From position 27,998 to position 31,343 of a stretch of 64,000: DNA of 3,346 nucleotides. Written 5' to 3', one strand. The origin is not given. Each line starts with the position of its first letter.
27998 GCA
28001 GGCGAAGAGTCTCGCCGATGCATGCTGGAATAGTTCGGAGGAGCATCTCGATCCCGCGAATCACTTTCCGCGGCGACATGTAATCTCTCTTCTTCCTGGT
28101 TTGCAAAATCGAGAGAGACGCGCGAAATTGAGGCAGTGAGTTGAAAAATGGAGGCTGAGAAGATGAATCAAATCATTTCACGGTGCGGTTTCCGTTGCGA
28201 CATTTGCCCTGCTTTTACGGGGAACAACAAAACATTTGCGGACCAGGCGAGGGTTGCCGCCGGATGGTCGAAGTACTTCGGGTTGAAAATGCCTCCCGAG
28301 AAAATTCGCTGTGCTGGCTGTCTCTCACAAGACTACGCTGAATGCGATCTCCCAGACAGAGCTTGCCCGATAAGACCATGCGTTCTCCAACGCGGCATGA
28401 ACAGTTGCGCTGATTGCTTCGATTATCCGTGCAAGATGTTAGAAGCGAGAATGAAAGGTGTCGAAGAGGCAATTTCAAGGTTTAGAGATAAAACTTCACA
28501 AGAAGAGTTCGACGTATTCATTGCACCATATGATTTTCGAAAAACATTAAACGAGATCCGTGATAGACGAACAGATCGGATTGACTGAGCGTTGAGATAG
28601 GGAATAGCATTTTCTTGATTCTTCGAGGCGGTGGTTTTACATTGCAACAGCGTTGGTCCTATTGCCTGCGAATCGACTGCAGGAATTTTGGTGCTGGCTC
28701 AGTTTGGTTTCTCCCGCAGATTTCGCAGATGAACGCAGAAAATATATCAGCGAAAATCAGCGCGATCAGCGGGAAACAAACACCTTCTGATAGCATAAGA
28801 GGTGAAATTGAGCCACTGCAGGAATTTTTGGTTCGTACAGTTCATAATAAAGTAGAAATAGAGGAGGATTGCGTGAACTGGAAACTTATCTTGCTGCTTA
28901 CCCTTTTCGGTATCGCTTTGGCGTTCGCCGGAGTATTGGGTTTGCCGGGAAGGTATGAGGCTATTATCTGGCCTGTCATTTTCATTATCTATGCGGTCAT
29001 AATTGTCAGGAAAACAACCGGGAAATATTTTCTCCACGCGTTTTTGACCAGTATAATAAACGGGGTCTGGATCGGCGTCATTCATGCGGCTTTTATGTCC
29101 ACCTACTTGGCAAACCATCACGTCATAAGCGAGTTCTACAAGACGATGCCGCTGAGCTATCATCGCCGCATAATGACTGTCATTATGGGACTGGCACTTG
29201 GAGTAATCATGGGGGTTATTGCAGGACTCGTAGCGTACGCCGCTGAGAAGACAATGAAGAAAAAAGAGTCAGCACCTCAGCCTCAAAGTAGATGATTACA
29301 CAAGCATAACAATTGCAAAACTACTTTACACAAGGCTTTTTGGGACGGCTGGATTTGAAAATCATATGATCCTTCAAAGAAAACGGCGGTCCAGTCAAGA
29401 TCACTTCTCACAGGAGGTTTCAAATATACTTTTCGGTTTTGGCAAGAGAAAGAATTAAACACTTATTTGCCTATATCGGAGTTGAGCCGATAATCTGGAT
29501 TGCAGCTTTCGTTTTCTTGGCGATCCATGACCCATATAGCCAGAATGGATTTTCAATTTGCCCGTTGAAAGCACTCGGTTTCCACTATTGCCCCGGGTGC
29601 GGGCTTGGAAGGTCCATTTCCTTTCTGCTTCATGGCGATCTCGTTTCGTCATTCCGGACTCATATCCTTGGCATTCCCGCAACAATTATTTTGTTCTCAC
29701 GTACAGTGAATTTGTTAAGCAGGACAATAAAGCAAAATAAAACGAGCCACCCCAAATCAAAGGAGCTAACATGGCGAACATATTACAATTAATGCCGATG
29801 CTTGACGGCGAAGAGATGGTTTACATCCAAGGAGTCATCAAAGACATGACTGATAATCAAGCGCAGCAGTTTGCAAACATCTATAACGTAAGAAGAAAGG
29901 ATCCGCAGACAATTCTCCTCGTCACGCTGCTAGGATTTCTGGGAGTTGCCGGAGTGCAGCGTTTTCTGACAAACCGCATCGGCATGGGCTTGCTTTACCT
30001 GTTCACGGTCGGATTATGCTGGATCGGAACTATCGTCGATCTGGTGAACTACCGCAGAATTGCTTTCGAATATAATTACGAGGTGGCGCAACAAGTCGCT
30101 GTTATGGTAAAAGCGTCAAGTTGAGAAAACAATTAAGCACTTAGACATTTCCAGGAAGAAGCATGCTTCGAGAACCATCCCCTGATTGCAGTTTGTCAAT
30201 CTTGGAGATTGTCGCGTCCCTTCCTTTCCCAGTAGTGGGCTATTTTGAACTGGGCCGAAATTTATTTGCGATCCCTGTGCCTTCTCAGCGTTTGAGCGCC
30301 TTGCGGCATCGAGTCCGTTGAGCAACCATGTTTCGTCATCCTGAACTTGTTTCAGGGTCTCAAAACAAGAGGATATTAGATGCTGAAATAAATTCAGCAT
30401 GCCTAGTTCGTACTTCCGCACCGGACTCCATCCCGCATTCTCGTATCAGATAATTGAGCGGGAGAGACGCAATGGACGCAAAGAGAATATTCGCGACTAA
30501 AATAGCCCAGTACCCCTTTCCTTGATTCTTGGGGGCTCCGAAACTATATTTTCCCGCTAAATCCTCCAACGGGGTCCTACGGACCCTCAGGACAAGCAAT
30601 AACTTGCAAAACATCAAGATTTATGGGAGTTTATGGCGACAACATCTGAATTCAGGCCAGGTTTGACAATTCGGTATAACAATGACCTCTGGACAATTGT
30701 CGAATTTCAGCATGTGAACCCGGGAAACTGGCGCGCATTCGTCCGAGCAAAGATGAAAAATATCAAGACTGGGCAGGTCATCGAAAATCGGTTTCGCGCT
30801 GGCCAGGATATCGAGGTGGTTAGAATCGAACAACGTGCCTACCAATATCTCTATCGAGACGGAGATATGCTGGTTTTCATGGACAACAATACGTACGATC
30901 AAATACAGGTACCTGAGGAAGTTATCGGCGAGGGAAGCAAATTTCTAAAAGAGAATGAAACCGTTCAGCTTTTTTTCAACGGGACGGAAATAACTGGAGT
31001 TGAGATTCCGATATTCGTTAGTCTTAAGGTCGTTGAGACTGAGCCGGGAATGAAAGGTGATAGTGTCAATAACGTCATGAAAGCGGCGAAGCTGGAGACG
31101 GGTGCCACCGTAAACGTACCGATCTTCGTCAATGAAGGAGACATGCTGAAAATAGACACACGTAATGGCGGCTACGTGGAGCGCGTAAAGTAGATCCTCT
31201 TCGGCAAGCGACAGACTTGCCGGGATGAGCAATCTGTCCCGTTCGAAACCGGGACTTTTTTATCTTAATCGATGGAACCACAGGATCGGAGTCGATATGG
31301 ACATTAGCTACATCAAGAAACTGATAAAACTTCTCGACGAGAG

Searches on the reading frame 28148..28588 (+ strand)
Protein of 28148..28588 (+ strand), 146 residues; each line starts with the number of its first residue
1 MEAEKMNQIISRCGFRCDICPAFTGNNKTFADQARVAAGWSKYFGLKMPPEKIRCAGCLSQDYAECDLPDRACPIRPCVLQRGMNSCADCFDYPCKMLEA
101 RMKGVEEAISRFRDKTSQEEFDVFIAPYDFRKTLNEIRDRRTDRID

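Call 91: search_protein_families(library=pfam, proteins=[window:28148-28588:+], max_evalue=0.01)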
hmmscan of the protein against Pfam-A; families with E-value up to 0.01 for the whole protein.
window:28148-28588:+ (146 aa): 1 family
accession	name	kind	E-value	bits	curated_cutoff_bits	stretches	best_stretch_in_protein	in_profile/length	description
PF12675.12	DUF3795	-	2.1e-14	54.2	22.6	1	10-99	2-82/83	Protein of unknown function (DUF3795)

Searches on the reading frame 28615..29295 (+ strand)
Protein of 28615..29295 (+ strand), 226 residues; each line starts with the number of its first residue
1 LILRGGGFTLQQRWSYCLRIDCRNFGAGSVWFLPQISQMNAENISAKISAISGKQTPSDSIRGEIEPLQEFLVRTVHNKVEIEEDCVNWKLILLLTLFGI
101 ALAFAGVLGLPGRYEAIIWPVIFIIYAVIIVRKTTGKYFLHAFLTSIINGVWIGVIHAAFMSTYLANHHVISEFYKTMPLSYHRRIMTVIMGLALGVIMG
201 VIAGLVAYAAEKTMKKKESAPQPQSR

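Call 16: search_protein_families(library=ncbifam, proteins=[window:28615-29295:+])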
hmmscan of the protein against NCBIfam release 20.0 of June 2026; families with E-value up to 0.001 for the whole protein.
window:28615-29295:+ (226 aa): 0 families

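Call 91: search_protein_families(library=pfam, proteins=[window:28615-29295:+], max_evalue=0.01)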
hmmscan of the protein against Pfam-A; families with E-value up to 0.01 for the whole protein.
window:28615-29295:+ (226 aa): 1 family
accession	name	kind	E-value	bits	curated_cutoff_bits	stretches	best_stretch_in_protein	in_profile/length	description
PF10247.14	Romo1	-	0.0029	18.4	27.6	1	186-212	7-33/66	Reactive mitochondrial oxygen species modulator 1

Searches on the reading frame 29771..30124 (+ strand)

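Call 16: search_protein_families(library=ncbifam, proteins=[window:29771-30124:+])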
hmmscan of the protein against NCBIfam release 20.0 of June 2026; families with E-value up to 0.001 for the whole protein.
window:29771-30124:+ (117 aa): 0 families

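Call 91: search_protein_families(library=pfam, proteins=[window:29771-30124:+], max_evalue=0.01)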
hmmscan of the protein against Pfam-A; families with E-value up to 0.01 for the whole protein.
window:29771-30124:+ (117 aa): 1 family
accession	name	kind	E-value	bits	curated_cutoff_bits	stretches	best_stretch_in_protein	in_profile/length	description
PF05154.21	TM2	-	3.7e-10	40.3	27.9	1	48-92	6-51/51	TM2 domain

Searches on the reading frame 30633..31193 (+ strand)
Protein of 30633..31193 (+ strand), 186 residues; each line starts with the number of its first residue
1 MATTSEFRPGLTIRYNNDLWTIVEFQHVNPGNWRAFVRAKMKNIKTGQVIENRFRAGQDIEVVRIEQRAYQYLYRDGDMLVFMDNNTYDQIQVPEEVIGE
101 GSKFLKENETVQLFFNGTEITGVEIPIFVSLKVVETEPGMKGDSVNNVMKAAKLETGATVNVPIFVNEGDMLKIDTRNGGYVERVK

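Call 16: search_protein_families(library=ncbifam, proteins=[window:30633-31193:+])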
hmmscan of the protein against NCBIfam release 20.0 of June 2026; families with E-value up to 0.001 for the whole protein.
window:30633-31193:+ (186 aa): 7 families
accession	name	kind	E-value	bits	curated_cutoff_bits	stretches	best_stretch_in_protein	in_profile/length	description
NF001810.0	PRK00529.1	subfamily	3.2e-75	251.8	161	1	1-186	2-187/187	elongation factor P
TIGR00038.1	efp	equivalog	2.5e-73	245.7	185.8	1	3-185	2-184/184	elongation factor P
NF009090.0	PRK12426.1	equivalog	1.8e-40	138.5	226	1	1-185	1-185/185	elongation factor P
NF011175.0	PRK14578.1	equivalog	3.7e-35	121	301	1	1-184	1-186/187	elongation factor P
NF003392.1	PRK04542.1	equivalog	6.7e-34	117.4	216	1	4-184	3-186/187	elongation factor P-like protein EfpL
TIGR02178.1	yeiP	equivalog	6e-31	108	264.05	1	4-184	2-185/186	elongation factor P-like protein YeiP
NF003076.0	PRK03999.1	equivalog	0.00011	21.9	138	1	5-112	9-115/129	translation initiation factor IF-5A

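Call 26: find_homologous_proteins(query=window:30633-31193:+, max_evalue=1e-40)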
Query window:30633-31193:+ (186 aa): 3677 proteins with E <= 1e-40 among 5096 candidates; the best 120 are listed.
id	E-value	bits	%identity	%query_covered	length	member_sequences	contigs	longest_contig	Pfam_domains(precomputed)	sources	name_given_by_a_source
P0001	5.1e-112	390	94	100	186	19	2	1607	PF09285.18,PF01132.28,PF08207.19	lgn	-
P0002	7.6e-112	389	92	100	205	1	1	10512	PF09285.18,PF01132.28,PF08207.19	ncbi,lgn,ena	-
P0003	2.9e-109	381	90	100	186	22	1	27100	PF09285.18,PF01132.28,PF08207.19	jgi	jgi:elongation factor P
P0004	4.3e-108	377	88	100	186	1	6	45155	PF09285.18,PF01132.28,PF08207.19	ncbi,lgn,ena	-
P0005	1.4e-107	375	88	100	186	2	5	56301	PF09285.18,PF01132.28,PF08207.19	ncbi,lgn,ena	-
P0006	1.4e-107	375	89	100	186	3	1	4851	PF09285.18,PF01132.28,PF08207.19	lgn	-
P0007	1.5e-107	375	88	100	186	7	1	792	PF09285.18,PF01132.28,PF08207.19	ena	-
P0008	1.6e-107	375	87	100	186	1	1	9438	PF09285.18,PF01132.28,PF08207.19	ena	-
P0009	5.2e-107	373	87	100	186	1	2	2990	PF09285.18,PF01132.28,PF08207.19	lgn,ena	-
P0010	6.8e-107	373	87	100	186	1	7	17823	PF09285.18,PF01132.28,PF08207.19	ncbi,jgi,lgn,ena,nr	ncbi:MAG: elongation factor P [Bacteroidetes bacterium]|nr:elongation factor P [Bacteroidota bacteri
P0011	1.0e-106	372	88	100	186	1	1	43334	PF09285.18,PF01132.28,PF08207.19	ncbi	-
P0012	3.7e-106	370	87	100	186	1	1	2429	PF09285.18,PF01132.28,PF08207.19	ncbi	-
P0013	4.3e-106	370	87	100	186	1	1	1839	PF09285.18,PF01132.28,PF08207.19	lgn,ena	-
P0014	4.9e-106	370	87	100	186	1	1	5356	PF09285.18,PF01132.28,PF08207.19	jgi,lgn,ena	-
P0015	1.2e-105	369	87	100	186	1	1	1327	PF09285.18,PF01132.28,PF08207.19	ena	-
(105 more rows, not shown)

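Call 27: find_encoding_contigs(protein=P0002, flank=5000, max_places=3)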
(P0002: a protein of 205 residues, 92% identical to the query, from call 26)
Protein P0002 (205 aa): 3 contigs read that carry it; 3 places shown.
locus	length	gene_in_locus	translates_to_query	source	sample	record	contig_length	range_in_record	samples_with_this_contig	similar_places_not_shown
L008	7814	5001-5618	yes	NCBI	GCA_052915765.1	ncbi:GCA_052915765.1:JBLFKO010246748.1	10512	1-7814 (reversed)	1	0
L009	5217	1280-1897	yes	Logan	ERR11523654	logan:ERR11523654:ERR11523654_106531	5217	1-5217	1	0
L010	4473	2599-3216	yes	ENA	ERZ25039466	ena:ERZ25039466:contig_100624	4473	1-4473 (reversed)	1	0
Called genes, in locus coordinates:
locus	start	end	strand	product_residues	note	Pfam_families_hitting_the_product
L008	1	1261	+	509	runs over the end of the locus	-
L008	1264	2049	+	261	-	PF00005:ABC_tran, PF13304:AAA_21 (faint)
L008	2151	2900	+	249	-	PF00106:adh_short, PF08659:KR, PF23441:SDR (weak), PF13561:adh_short_C2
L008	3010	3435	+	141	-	PF12675:DUF3795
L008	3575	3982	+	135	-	-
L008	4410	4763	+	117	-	PF05154:TM2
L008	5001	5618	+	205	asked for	PF08207:EFP_N, PF01132:EFP, PF09285:Elong-fact-P_C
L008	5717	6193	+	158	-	PF00364:Biotin_lipoyl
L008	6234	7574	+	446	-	PF00289:Biotin_carb_N, PF02222:ATP-grasp, PF02786:CPSase_L_D2, PF07478:Dala_Dala_lig_C, PF02785:Biotin_carb_C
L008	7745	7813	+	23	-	?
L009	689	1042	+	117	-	PF05154:TM2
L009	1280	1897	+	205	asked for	PF08207:EFP_N, PF01132:EFP, PF09285:Elong-fact-P_C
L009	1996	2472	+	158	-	PF00364:Biotin_lipoyl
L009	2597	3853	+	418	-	PF00289:Biotin_carb_N, PF02786:CPSase_L_D2, PF02222:ATP-grasp, PF07478:Dala_Dala_lig_C, PF02785:Biotin_carb_C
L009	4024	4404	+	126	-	PF01597:GCV_H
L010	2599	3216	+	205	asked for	PF08207:EFP_N, PF01132:EFP, PF09285:Elong-fact-P_C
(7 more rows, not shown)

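Call 28: find_encoding_contigs(protein=P0003, flank=5000, max_places=3)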
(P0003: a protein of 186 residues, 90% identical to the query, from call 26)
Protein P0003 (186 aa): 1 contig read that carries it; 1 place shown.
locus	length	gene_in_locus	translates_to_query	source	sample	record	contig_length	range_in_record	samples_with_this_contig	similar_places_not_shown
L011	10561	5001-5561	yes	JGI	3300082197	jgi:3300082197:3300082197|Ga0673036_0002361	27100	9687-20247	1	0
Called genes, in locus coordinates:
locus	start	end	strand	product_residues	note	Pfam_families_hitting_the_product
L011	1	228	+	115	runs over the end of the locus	PF05154:TM2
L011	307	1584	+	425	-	PF04389:Peptidase_M28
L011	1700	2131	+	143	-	PF12663:DUF3788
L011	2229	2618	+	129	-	-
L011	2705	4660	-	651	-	PF00149:Metallophos, PF02872:5_nucleotid_C, PF18962:Por_Secre_tail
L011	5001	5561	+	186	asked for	PF08207:EFP_N, PF01132:EFP, PF09285:Elong-fact-P_C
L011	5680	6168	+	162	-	PF00364:Biotin_lipoyl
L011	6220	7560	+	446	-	PF00289:Biotin_carb_N, PF02222:ATP-grasp (weak), PF02786:CPSase_L_D2, PF07478:Dala_Dala_lig_C, PF02785:Biotin_carb_C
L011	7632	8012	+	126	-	PF01597:GCV_H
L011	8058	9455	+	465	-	PF02347:GDC-P, PF01053:Cys_Met_Meta_PP (weak), PF00266:Aminotran_5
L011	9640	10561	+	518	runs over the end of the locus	PF00117:GATase, PF07722:Peptidase_C26, PF02540:NAD_synthase, PF02568:ThiI (weak), PF00958:GMP_synt_C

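Call 29: find_encoding_contigs(protein=P0004, flank=5000, max_places=3)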
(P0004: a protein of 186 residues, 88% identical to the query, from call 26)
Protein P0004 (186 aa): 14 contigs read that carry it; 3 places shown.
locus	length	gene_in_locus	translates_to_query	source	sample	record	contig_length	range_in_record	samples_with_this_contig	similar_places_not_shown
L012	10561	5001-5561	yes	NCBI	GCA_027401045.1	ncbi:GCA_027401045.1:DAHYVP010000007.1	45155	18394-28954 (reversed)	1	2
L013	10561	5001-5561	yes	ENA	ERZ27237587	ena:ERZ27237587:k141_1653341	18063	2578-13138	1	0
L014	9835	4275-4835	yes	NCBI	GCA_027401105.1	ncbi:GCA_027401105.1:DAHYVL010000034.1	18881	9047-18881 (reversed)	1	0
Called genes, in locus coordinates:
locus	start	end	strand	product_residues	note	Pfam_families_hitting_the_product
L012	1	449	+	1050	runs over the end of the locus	PF17757:UvrB_inter, PF02559:CarD_TRCF_RID, PF04851:ResIII, PF00270:DEAD, PF22590:Cas3-like_C_2 (faint), PF00271:Helicase_C, PF03461:TRCF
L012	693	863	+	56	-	-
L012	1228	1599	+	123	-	PF27126:NmeDI_C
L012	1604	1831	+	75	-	-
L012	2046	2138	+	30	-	-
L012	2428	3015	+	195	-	-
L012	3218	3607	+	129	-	-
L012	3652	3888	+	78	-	-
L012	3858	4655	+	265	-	PF00005:ABC_tran, PF13304:AAA_21 (faint)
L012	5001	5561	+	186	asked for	PF08207:EFP_N, PF01132:EFP, PF09285:Elong-fact-P_C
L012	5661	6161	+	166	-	PF00364:Biotin_lipoyl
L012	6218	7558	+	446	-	PF00289:Biotin_carb_N, PF02222:ATP-grasp (weak), PF02786:CPSase_L_D2, PF07478:Dala_Dala_lig_C, PF02785:Biotin_carb_C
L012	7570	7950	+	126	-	PF01597:GCV_H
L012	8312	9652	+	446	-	PF02347:GDC-P, PF01053:Cys_Met_Meta_PP (weak), PF00266:Aminotran_5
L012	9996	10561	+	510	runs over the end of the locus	PF00117:GATase, PF07722:Peptidase_C26, PF02540:NAD_synthase, PF02568:ThiI (weak), PF03054:tRNA_Me_trans (weak), PF00958:GMP_synt_C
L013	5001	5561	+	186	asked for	PF08207:EFP_N, PF01132:EFP, PF09285:Elong-fact-P_C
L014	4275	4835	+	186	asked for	PF08207:EFP_N, PF01132:EFP, PF09285:Elong-fact-P_C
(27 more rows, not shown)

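Call 33: find_encoding_contigs(protein=window:30633-31193:+, flank=5000, max_places=10)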
Protein window:30633-31193:+ (186 aa): no gene with exactly this product is on record in the collection.

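Call 34: find_encoding_contigs(protein=P0001, flank=5000, max_places=10)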
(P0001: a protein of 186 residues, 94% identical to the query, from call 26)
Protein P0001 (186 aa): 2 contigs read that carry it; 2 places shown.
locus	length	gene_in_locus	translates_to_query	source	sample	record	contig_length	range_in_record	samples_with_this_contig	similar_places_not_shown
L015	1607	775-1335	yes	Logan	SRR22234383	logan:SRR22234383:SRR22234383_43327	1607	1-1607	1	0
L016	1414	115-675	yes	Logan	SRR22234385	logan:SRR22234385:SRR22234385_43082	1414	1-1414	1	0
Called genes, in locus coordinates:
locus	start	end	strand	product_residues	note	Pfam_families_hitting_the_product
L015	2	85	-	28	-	?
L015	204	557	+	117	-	PF05154:TM2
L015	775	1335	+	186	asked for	PF08207:EFP_N, PF01132:EFP, PF09285:Elong-fact-P_C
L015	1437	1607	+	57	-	?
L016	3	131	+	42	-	?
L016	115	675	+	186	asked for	PF08207:EFP_N, PF01132:EFP, PF09285:Elong-fact-P_C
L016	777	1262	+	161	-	PF25917:BSH_RND (faint), PF00364:Biotin_lipoyl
